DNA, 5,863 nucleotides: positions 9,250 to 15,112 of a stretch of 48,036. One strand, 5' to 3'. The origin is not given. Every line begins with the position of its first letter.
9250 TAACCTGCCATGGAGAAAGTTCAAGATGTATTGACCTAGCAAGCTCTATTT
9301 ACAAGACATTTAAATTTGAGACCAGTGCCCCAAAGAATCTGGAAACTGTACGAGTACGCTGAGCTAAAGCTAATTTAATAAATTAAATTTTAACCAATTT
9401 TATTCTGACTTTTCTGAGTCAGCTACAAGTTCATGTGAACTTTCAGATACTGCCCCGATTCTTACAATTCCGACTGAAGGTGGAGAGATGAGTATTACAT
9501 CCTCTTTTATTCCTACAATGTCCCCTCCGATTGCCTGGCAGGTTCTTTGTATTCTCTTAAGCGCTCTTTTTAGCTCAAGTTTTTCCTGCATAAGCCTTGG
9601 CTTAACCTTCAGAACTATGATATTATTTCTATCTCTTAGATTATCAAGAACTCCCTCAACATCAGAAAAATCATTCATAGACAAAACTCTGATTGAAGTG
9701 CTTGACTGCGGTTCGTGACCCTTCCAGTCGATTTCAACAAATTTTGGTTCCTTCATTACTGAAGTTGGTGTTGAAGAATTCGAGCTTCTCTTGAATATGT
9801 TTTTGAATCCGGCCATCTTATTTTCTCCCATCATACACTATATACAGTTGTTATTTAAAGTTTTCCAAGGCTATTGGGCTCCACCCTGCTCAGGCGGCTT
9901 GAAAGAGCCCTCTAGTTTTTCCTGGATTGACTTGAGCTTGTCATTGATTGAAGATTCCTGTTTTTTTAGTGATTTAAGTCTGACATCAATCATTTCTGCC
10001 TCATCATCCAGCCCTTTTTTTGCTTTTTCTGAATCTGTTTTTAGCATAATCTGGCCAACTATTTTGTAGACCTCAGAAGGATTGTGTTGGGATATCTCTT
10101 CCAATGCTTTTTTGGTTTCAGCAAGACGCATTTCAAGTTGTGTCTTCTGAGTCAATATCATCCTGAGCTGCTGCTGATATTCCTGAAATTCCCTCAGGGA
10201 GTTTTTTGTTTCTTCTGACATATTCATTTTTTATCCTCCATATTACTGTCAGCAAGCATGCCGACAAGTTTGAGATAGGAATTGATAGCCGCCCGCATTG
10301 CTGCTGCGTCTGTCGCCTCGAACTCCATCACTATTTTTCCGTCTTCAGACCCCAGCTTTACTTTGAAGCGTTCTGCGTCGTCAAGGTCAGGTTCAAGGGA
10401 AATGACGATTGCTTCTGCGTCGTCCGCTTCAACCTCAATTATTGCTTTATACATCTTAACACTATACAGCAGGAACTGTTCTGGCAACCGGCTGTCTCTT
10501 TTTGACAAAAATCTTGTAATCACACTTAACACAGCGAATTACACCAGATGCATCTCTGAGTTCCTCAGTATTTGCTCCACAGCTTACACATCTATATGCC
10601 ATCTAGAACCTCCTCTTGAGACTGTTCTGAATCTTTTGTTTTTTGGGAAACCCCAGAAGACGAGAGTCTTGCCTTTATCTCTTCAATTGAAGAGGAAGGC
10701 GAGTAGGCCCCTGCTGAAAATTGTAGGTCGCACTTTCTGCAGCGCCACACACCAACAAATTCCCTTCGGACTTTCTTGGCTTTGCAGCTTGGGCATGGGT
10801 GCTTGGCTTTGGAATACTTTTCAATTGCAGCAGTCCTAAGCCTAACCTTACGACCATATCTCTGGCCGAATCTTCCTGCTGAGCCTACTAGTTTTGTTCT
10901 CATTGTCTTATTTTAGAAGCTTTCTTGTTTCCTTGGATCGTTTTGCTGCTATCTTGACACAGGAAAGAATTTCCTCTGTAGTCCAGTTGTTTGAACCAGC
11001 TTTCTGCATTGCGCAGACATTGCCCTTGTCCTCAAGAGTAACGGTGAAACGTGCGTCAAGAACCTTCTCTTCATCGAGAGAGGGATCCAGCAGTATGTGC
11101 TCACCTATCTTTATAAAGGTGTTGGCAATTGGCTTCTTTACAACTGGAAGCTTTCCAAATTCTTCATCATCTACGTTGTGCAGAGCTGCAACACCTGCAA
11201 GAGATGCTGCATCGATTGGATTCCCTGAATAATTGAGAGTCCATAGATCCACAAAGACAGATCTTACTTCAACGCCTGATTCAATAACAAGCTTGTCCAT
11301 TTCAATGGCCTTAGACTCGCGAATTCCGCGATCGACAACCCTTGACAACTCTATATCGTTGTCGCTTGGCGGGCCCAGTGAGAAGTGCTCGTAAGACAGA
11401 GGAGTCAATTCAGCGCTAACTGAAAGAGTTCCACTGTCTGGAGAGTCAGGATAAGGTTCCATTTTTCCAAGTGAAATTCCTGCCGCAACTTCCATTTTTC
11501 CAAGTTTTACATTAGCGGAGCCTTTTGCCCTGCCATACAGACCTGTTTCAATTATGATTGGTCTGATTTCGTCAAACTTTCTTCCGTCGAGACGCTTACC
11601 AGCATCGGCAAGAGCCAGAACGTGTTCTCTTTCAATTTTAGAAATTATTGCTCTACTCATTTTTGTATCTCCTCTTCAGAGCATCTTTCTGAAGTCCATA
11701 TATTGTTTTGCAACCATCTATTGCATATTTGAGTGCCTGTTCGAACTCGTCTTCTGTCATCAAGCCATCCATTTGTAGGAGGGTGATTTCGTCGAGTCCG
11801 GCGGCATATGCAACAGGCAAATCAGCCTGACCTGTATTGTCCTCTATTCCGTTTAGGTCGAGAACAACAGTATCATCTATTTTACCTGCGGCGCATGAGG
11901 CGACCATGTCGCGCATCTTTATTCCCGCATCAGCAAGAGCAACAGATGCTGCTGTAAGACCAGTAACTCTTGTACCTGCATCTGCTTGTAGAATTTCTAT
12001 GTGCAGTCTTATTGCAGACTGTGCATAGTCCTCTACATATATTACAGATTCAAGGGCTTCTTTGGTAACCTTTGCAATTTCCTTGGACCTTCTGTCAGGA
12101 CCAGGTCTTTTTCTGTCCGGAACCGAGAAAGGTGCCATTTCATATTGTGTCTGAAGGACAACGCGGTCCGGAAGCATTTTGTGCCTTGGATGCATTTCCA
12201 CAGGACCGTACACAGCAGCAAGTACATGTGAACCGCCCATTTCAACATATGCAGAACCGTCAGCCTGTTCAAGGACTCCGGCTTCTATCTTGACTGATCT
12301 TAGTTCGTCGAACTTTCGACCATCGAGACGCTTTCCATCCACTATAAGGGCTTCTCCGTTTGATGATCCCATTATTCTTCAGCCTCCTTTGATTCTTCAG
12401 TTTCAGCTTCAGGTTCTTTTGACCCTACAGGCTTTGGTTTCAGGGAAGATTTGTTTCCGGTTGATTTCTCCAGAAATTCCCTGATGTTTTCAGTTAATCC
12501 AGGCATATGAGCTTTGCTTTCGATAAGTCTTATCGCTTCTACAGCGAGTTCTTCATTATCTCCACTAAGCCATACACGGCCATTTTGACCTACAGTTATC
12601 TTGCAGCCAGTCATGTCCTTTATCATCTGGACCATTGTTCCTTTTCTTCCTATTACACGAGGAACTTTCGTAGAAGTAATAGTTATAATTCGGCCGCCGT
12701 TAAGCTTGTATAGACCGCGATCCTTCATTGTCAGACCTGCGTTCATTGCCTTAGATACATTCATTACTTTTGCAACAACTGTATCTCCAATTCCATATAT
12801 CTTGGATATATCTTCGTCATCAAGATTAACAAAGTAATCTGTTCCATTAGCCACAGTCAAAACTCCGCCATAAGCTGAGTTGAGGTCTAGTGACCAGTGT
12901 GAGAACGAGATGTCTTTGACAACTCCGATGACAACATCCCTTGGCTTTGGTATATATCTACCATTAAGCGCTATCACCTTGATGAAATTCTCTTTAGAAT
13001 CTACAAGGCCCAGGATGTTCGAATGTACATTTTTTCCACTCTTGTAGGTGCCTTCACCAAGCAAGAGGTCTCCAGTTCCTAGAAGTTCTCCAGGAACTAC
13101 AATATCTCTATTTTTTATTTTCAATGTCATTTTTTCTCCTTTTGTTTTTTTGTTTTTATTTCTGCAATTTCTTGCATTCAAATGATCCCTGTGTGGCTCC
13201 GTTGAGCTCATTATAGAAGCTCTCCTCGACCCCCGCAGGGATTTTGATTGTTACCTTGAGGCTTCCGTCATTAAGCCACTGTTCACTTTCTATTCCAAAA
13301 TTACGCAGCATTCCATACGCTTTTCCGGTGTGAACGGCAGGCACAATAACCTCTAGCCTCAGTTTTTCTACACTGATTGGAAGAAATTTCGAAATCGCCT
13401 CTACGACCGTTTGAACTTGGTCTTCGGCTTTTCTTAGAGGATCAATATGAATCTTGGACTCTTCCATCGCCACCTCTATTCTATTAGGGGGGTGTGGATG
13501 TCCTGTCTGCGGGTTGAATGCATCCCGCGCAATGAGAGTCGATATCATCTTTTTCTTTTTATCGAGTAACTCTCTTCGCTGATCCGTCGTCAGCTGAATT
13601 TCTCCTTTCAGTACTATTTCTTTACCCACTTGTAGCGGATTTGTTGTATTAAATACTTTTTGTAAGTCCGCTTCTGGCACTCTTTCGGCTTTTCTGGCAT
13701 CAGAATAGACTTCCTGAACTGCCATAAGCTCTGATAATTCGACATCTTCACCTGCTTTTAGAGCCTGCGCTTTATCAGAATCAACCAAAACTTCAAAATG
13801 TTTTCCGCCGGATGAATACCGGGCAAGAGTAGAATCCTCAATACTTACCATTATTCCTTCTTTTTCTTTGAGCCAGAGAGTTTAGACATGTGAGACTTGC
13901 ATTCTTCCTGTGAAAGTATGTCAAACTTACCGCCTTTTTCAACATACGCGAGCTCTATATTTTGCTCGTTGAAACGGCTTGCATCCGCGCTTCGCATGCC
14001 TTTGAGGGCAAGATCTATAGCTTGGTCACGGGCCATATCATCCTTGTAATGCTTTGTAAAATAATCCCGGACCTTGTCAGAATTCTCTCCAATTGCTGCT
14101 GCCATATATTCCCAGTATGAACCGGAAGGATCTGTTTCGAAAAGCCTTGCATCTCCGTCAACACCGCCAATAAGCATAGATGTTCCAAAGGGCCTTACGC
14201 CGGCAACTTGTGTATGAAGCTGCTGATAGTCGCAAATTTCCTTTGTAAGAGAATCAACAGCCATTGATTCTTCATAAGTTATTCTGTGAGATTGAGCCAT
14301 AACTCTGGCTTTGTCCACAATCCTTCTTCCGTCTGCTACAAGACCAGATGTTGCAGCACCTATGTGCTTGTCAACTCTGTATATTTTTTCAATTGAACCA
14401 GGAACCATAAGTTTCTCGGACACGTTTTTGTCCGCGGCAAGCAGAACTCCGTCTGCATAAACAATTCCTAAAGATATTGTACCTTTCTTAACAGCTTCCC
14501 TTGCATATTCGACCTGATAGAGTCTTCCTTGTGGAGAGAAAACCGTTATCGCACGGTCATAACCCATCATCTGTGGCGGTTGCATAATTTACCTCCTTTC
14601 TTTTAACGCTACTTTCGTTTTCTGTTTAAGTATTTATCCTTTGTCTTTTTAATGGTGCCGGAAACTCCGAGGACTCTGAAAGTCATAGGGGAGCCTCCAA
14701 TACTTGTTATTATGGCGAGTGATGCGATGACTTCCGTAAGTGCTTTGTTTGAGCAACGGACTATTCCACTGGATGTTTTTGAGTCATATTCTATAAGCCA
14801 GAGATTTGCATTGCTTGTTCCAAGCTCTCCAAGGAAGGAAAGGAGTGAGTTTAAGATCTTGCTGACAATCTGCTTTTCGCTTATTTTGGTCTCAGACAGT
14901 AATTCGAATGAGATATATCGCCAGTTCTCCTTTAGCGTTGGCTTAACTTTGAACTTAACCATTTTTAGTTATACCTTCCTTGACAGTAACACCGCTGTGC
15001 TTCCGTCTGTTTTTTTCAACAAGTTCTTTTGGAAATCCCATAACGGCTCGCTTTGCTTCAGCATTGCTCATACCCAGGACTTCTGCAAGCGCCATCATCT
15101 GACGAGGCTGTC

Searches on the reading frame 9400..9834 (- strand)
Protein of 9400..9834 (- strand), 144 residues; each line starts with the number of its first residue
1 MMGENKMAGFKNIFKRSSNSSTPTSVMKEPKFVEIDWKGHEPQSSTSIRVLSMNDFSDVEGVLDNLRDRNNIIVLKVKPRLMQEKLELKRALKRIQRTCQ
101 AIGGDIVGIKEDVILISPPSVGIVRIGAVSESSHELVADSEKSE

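Call 54: search_protein_families(library=pfam, proteins=[window:9400-9834:-])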
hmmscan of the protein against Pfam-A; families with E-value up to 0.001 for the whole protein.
window:9400-9834:- (144 aa): 1 family
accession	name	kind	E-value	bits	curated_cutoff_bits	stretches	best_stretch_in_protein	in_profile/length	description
PF04472.17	SepF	-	3.6e-10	40.4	27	1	48-123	1-72/72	Cell division protein SepF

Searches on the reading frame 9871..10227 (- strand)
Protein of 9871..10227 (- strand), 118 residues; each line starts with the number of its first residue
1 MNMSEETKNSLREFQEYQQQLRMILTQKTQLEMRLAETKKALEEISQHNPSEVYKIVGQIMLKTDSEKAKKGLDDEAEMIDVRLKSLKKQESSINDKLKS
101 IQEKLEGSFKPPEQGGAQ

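Call 54: search_protein_families(library=pfam, proteins=[window:9871-10227:-])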
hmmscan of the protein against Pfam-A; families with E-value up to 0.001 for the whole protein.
window:9871-10227:- (118 aa): 1 family
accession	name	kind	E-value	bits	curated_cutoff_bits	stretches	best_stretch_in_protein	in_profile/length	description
PF01920.25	Prefoldin_2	-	9.7e-20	71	27.6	1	11-109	4-103/106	Prefoldin subunit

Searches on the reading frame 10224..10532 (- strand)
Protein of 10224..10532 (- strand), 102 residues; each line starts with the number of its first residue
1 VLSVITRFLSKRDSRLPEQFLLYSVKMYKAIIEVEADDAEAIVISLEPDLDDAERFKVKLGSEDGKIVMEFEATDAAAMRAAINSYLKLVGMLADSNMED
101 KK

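Call 54: search_protein_families(library=pfam, proteins=[window:10224-10532:-])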
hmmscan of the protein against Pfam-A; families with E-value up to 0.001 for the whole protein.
window:10224-10532:- (102 aa): 1 family
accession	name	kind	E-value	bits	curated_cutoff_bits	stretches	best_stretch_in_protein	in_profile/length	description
PF09341.15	Pcc1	-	3e-11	44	20.9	1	36-92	11-69/75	Transcription factor Pcc1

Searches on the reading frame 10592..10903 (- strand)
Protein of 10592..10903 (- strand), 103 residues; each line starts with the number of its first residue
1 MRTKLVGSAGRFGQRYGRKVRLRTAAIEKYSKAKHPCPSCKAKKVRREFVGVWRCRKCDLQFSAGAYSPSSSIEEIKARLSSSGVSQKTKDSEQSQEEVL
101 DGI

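Call 53: search_protein_families(library=pfam, proteins=[window:10592-10903:-])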
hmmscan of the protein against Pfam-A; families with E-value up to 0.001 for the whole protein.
window:10592-10903:- (103 aa): 2 families
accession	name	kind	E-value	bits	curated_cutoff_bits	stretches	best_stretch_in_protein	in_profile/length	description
PF01780.25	Ribosomal_L37ae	-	7e-25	87.4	21.9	1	2-76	1-75/85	Ribosomal L37ae protein family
PF08646.16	Rep_fac-A_C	-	0.00061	20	28.5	1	33-67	17-52/146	Replication factor-A C terminal domain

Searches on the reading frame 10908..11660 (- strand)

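Call 53: search_protein_families(library=pfam, proteins=[window:10908-11660:-])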
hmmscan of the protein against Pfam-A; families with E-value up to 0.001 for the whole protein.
window:10908-11660:- (250 aa): 2 families
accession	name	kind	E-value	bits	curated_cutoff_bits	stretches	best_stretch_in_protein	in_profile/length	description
PF01138.27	RNase_PH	-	1.1e-25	91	25.5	1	31-163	1-127/130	3' exoribonuclease family, domain 1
PF03725.20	RNase_PH_C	-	3.3e-15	56.2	20.8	1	177-240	3-66/67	3' exoribonuclease family, domain 2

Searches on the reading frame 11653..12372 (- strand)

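Call 53: search_protein_families(library=pfam, proteins=[window:11653-12372:-])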
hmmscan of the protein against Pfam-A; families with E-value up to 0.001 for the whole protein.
window:11653-12372:- (239 aa): 2 families
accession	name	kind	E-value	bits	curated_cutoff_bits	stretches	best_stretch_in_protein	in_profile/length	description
PF01138.27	RNase_PH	-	2.8e-33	115.5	25.5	1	23-151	1-129/130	3' exoribonuclease family, domain 1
PF03725.20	RNase_PH_C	-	5.3e-17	62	20.8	1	155-219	1-66/67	3' exoribonuclease family, domain 2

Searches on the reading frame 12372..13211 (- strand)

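Call 53: search_protein_families(library=pfam, proteins=[window:12372-13211:-])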
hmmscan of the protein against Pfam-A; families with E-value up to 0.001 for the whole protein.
window:12372-13211:- (279 aa): 6 families
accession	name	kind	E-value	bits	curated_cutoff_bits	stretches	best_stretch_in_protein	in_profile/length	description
PF22625.2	ECR1_N_2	-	3.2e-13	49.7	27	1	35-82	1-50/51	Exosome RNA binding protein RRP4 N-terminal domain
PF15985.11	KH_6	-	3.8e-08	34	27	1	173-220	1-46/47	KH domain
PF00013.35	KH_1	-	3.8e-08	33.4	21.5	1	176-231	4-65/66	KH domain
PF21266.3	RRP4_S1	-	5e-07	30.3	27.3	1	85-120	1-36/73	RRP4, S1 domain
PF14382.12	ECR1_N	-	3.1e-06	27.3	27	1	37-71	1-36/38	Exosome complex exonuclease RRP4 N-terminal region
PF07650.23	KH_2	-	7.6e-05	22.9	22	1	172-215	25-68/78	KH domain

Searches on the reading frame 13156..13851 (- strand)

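Call 53: search_protein_families(library=pfam, proteins=[window:13156-13851:-])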
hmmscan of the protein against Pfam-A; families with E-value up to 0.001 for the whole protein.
window:13156-13851:- (231 aa): 3 families
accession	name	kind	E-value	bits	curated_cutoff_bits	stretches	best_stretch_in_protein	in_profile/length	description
PF01172.24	SBDS_N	-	6.6e-23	80.9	24.6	1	8-93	3-88/88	Shwachman-Bodian-Diamond syndrome (SBDS) N-terminal domain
PF09377.16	SBDS_domain_II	-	1.6e-17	63.6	27.2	1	101-161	1-61/62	SBDS protein, domain II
PF20268.4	SBDS_C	-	2.1e-13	50.4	27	1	165-229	2-69/71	SBDS protein, C-terminal domain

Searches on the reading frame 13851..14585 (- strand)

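Call 53: search_protein_families(library=pfam, proteins=[window:13851-14585:-])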
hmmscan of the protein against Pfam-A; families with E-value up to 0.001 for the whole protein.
window:13851-14585:- (244 aa): 2 families
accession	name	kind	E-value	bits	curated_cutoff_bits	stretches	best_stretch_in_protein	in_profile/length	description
PF00227.31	Proteasome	-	2.5e-54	184.2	22.4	1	32-215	1-189/189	Proteasome subunit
PF10584.14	Proteasome_A_N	-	1.3e-13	50.7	27.7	1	9-31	1-23/23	Proteasome subunit A N-terminal signature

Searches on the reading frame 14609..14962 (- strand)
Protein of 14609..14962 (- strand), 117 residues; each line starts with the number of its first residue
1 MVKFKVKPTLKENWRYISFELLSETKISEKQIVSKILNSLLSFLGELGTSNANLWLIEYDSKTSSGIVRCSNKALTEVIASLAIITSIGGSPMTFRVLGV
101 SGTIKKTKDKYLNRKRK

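Call 53: search_protein_families(library=pfam, proteins=[window:14609-14962:-])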
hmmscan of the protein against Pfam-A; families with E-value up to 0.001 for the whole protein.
window:14609-14962:- (117 aa): 1 family
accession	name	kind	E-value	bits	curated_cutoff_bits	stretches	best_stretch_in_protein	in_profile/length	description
PF01900.24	RNase_P_Rpp14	-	1.4e-23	83.4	23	1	15-111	1-103/104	Rpp14/Pop5 family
